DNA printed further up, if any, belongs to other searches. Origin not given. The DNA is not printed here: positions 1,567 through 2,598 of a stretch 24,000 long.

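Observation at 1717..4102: Co-duplicated SseB-family / PT-TG toxin / immunity cassette: candidate uncharacterised toxin-delivery module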

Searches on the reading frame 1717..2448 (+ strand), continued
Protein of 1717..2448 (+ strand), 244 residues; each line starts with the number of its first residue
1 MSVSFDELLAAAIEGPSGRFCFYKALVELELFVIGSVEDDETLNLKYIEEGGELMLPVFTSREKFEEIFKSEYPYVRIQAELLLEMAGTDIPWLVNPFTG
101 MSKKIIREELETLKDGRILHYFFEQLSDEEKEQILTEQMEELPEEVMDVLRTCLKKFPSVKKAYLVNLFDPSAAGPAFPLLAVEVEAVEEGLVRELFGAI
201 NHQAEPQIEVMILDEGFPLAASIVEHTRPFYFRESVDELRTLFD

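Call 58: find_homologous_proteins(query=A4, max_evalue=0.001)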
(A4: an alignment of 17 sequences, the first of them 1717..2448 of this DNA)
Query A4 (17 sequences) (244 aa, profile of the alignment): 36 proteins with E <= 0.001 among 8000 candidates.
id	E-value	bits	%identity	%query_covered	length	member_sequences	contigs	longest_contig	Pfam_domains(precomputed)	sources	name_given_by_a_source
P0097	1.4e-115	403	55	99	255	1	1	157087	PF14581.12,PF07179.18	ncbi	ncbi:MAG: enhanced serine sensitivity protein SseB C-terminal domain-containing protein [Bacillota b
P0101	3.4e-114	399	50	98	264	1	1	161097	PF14581.12,PF07179.18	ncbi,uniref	ncbi:enhanced serine sensitivity protein SseB C-terminal domain-containing protein [Fredinandcohnia 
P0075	1.4e-113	397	75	100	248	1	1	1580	PF14581.12,PF07179.18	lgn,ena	-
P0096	2.2e-113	396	55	99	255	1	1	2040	PF14581.12,PF07179.18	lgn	-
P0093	3.2e-113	396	56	98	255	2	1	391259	PF14581.12,PF07179.18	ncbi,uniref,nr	ncbi:enhanced serine sensitivity protein SseB C-terminal domain-containing protein [Bacillus tianshe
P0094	3.6e-112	392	58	99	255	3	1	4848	PF14581.12,PF07179.18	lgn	-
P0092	7.6e-112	391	57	99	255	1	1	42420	PF14581.12,PF07179.18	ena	-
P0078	1.5e-111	390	73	100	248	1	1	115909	PF14581.12,PF07179.18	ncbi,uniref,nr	ncbi:enhanced serine sensitivity protein SseB C-terminal domain-containing protein [Mesobacillus sel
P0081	3.4e-110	386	70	100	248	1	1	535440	PF14581.12,PF07179.18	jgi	jgi:hypothetical protein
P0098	1.1e-109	384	54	99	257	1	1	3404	PF14581.12,PF07179.18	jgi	jgi:hypothetical protein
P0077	2.2e-109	383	71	100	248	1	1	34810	PF14581.12,PF07179.18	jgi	jgi:hypothetical protein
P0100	2.7e-109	383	51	98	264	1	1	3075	PF14581.12,PF07179.18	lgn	-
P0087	3.2e-109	382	69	99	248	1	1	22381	PF14581.12,PF07179.18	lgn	-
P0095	3.7e-109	382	56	98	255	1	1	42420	PF14581.12,PF07179.18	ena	-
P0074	8.8e-109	381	77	100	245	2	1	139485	PF14581.12,PF07179.18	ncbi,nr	ncbi:enhanced serine sensitivity protein SseB C-terminal domain-containing protein [Mesobacillus sub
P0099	1.2e-108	381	54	98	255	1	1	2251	PF14581.12,PF07179.18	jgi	jgi:hypothetical protein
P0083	1.4e-108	380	72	100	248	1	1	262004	PF14581.12,PF07179.18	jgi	jgi:hypothetical protein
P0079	2.1e-108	380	73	99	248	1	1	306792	PF14581.12,PF07179.18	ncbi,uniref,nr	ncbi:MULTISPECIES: enhanced serine sensitivity protein SseB C-terminal domain-containing protein [un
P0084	3.9e-108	379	72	100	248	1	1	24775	PF14581.12,PF07179.18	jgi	jgi:hypothetical protein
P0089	1.5e-107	377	69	99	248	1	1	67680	PF14581.12,PF07179.18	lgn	-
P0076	1.5e-107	377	74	100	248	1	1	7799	PF14581.12,PF07179.18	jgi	jgi:hypothetical protein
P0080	2.5e-107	376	73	99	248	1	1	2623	PF14581.12,PF07179.18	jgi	jgi:hypothetical protein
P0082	6.4e-107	375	72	99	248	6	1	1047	PF14581.12,PF07179.18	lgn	-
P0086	1.9e-106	373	71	99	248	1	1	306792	PF14581.12,PF07179.18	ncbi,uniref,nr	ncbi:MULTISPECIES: enhanced serine sensitivity protein SseB C-terminal domain-containing protein [un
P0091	2.3e-106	373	57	98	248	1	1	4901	PF14581.12,PF07179.18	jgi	jgi:hypothetical protein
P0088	3.1e-106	373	71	100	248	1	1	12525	PF14581.12,PF07179.18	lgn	-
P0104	3.4e-106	373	52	98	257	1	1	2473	PF14581.12,PF07179.18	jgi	jgi:hypothetical protein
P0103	5.2e-106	372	47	98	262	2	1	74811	PF14581.12,PF07179.18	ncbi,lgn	-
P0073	7.5e-105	368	89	100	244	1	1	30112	PF14581.12,PF07179.18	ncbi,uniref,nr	ncbi:enhanced serine sensitivity protein SseB C-terminal domain-containing protein [Bacillus sp. REN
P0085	1.4e-104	367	72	100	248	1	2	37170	PF14581.12,PF07179.18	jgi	jgi:hypothetical protein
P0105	2.2e-104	367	50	100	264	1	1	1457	PF14581.12,PF07179.18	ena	-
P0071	7.0e-104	365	93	100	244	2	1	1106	PF14581.12,PF07179.18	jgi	-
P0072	9.6e-104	365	89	100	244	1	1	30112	PF14581.12,PF07179.18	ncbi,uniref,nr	ncbi:enhanced serine sensitivity protein SseB C-terminal domain-containing protein [Bacillus sp. REN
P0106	9.5e-101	355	41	99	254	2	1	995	PF14581.12,PF07179.18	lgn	-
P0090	2.6e-99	350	74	89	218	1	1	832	PF14581.12,PF07179.18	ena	-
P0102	9.9e-54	201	69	73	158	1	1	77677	PF07179.18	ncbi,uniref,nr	ncbi:SseB family protein [Bacillus sp. REN3]|uniref:SseB family protein n=1 Tax=Bacillus sp. REN3 Ta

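Call 64: search_dna_similar(query=window:1717-2448:+, collection=plasmids, mode=protein, max_evalue=0.01, max_rows=40)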
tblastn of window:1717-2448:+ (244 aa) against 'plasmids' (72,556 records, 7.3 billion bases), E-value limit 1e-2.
Records with a match: 7; places in all: 7; records where one place covers at least 80% of the query: 0.
Best place of each record, by identity: <60% 7.
By first word of the organism name: Klebsiella 4; Escherichia 3.
By predicted mobility (MOB-suite, as given by PLSDB): non-mobilizable 7.
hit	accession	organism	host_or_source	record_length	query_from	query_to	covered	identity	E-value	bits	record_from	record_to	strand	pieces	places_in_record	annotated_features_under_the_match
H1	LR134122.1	Klebsiella aerogenes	not available: to be reported later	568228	5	168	67%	29.3%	4e-7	58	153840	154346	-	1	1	Protein SseB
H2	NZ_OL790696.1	Escherichia coli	-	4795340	5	176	70%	27.4%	1e-4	50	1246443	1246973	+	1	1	none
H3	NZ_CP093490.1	Klebsiella pneumoniae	Homo sapiens,Isolated from blood of a ...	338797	5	168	67%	28.3%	3e-6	55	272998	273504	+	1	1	sseB: enhanced serine sensitivity protein SseB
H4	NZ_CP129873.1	Klebsiella pneumoniae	Homo sapiens,whole organism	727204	5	168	67%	28.3%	3e-6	55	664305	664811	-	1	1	sseB: enhanced serine sensitivity protein SseB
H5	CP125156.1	Klebsiella pneumoniae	-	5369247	5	168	67%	28.3%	3e-6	55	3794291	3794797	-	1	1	sseB: enhanced serine sensitivity protein SseB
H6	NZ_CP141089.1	Escherichia coli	Homo sapiens,Infected Human Urine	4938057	5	176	70%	26.3%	4e-5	52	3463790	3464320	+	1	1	none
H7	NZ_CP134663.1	Escherichia coli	Larus michahellis,bacteria,cloaca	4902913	5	176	70%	26.3%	1e-4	50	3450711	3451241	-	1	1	none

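Call 91: search_protein_families(library=pfam, alignment_id=A1, max_evalue=10)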
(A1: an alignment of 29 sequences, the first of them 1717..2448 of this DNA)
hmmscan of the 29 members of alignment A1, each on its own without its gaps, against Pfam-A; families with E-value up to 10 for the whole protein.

A. member 1, window:1717-2448:+ (244 aa): 3 families
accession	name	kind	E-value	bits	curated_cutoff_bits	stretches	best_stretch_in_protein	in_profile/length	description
PF14581.11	SseB_C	-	5.8e-13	49.3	22.5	1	130-233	3-106/106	SseB protein C-terminal domain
PF07179.17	SseB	-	1.5e-10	41.7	21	1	7-111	3-123/124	SseB protein N-terminal domain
PF00620.32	RhoGAP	-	0.14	12.5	24.5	1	98-171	56-132/148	RhoGAP domain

B. families by the number of members that match (of 29 scanned): 17 families
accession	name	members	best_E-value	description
PF07179.17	SseB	29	3.5e-14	SseB protein N-terminal domain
PF14581.11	SseB_C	29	5.8e-13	SseB protein C-terminal domain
PF13401.12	AAA_22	8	0.0026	AAA domain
PF22451.2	NirdL-like_HTH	6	0.011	Siroheme decarboxylase NirDL-like HTH domain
PF15990.10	UPF0767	3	0.0042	UPF0767 family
PF00620.32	RhoGAP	2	0.011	RhoGAP domain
PF02572.21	CobA_CobO_BtuR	1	0.046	ATP:corrinoid adenosyltransferase BtuR/CobO/CobP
PF11367.14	Tail_completion_gp17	1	0.079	Tail completion protein gp17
PF14452.12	Multi_ubiq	1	0.086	Multiubiquitin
PF14551.11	MCM_N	1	0.098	MCM N-terminal domain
PF13428.12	TPR_14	1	0.11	Tetratricopeptide repeat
PF14987.11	NADHdh_A3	1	0.12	NADH dehydrogenase 1 alpha subcomplex subunit 3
PF16739.11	CARD_2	1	0.12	Caspase recruitment domain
PF02271.21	UCR_14kD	1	0.12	Ubiquinol-cytochrome C reductase complex 14kD subunit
PF06064.16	Gam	1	0.2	Host-nuclease inhibitor protein Gam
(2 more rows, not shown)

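Call 94: get_annotated_region(hit=H3, flank=4000)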
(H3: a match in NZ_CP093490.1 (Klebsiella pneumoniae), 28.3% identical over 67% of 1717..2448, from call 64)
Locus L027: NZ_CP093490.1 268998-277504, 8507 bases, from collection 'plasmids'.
description: Klebsiella pneumoniae strain VA126 plasmid pVA126-339, complete sequence
organism: Klebsiella pneumoniae (NCBI taxid 573)
taxonomy: Bacteria; Pseudomonadota; Gammaproteobacteria; Enterobacterales; Enterobacteriaceae; Klebsiella; Klebsiella pneumoniae
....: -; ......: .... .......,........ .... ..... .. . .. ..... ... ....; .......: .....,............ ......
typing (MOB-suite, as given by PLSDB): non-mobilizable
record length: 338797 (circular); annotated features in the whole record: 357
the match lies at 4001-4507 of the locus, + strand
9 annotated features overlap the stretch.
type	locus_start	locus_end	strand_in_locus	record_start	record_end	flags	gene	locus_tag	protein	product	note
CDS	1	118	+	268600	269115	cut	hscB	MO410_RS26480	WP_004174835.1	co-chaperone HscB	GO:0097428 - protein maturation by iron-sulfur cluster transfer [Evidence IEA]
CDS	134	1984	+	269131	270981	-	hscA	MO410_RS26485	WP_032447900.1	Fe-S protein assembly chaperone HscA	GO:0016226 - iron-sulfur cluster assembly [Evidence IEA]; GO:0006457 - protein folding [Evidence IEA]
CDS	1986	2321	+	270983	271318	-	fdx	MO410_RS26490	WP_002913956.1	ISC system 2Fe-2S type ferredoxin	GO:0016226 - iron-sulfur cluster assembly [Evidence IEA]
CDS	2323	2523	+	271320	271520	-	iscX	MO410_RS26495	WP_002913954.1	Fe-S cluster assembly protein IscX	GO:0016226 - iron-sulfur cluster assembly [Evidence IEA]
CDS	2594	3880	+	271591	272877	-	pepB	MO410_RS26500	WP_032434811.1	aminopeptidase PepB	GO:0019538 - protein metabolic process [Evidence IEA]; GO:0006508 - proteolysis [Evidence IEA]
CDS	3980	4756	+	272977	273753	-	sseB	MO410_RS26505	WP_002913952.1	enhanced serine sensitivity protein SseB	-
CDS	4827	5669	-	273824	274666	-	-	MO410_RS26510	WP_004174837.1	hypothetical protein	-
CDS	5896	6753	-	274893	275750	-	sseA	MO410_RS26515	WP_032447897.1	3-mercaptopyruvate sulfurtransferase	-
CDS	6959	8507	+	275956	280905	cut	-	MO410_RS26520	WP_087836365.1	alpha-2-macroglobulin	GO:0010951 - negative regulation of endopeptidase activity [Evidence IEA]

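Call 96: find_encoding_contigs(protein=P0103, flank=10000, max_places=2)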
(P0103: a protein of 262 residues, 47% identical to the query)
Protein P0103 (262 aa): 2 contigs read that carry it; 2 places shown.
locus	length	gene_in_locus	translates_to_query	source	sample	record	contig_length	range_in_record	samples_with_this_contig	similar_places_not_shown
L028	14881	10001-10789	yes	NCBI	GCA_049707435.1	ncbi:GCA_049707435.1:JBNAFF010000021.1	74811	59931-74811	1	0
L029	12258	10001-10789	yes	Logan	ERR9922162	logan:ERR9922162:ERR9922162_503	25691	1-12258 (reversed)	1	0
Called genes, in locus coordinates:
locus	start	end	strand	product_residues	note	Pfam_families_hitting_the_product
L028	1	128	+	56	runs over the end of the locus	-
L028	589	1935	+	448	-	PF11638:DnaA_N, PF00308:Bac_DnaA, PF01695:IstB_IS21 (weak), PF00004:AAA (weak), PF08299:Bac_DnaA_C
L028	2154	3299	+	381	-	PF00712:DNA_pol3_beta, PF02767:DNA_pol3_beta_2, PF02768:DNA_pol3_beta_3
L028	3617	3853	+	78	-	PF13275:S4_2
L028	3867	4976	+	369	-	PF02463:SMC_N, PF11398:DUF2813, PF13175:AAA_15, PF13476:AAA_23, PF13514:AAA_27 (faint)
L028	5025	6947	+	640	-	PF02518:HATPase_c, PF00204:DNA_gyraseB, PF01751:Toprim, PF00986:DNA_gyraseB_C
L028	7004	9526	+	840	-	PF00521:DNA_topoisoIV, PF03989:DNA_gyraseA_C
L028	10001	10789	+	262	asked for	PF07179:SseB, PF14581:SseB_C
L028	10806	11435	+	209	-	-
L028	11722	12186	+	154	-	-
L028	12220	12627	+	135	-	PF27768:UCP033725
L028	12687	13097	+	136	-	PF27768:UCP033725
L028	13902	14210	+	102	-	-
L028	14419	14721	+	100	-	PF06013:WXG100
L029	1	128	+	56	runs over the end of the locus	-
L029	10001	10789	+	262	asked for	PF07179:SseB, PF14581:SseB_C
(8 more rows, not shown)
